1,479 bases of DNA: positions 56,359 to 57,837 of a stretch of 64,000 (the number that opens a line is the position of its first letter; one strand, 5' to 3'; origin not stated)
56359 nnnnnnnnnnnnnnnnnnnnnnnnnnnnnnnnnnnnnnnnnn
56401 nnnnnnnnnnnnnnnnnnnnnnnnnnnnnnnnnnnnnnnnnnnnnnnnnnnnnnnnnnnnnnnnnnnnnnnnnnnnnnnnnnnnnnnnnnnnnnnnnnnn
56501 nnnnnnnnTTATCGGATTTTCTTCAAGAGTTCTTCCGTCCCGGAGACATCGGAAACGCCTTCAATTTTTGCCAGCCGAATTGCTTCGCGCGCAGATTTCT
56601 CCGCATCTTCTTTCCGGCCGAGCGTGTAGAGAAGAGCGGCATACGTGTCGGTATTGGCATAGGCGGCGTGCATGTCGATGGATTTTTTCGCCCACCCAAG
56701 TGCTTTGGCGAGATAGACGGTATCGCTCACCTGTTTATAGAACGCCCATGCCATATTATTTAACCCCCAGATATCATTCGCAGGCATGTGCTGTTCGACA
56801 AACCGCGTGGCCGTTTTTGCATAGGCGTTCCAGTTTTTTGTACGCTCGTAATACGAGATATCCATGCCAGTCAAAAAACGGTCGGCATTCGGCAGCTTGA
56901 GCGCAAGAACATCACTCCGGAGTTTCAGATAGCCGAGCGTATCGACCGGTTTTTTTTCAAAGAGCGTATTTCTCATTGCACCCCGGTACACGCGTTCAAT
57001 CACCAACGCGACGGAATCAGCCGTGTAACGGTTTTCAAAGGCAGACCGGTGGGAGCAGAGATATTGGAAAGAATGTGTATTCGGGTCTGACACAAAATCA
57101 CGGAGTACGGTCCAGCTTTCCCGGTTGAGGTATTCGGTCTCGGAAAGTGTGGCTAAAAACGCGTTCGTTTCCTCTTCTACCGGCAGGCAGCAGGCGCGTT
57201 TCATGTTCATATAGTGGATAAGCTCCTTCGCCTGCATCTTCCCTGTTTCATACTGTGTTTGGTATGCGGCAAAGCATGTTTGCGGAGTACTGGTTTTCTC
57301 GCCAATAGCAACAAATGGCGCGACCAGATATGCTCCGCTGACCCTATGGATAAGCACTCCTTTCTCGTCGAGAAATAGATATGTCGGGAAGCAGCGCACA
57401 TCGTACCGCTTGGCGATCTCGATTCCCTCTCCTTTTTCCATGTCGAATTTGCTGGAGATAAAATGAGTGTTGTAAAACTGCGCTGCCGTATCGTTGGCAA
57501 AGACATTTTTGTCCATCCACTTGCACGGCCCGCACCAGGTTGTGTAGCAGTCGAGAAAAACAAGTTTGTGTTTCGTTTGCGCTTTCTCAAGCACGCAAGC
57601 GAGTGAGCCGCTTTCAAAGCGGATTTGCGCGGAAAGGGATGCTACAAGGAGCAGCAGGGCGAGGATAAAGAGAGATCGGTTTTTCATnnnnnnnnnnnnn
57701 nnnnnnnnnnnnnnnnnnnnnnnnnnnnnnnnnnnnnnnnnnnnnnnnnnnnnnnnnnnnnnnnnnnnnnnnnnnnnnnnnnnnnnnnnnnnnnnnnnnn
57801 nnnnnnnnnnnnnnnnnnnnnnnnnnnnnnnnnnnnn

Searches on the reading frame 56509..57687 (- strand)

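Call 43: search_protein_families(library=pfam, proteins=[window:56509-57687:-], max_evalue=0.00001)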
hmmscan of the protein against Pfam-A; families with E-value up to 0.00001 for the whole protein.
window:56509-57687:- (392 aa): 4 families
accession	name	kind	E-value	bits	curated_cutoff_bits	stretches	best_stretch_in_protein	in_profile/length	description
PF13899.12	Thioredoxin_7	-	3.1e-10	40.5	27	1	33-107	10-82/83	Thioredoxin-like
PF00085.26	Thioredoxin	-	6.4e-09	36.2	23.5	1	37-118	15-90/103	Thioredoxin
PF13098.12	Thioredoxin_2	-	1.2e-08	35.7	27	1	37-120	2-95/104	Thioredoxin-like domain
PF03190.21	Thioredox_DsbH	-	7.8e-08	32.9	27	1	32-85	29-82/163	Protein of unknown function, DUF255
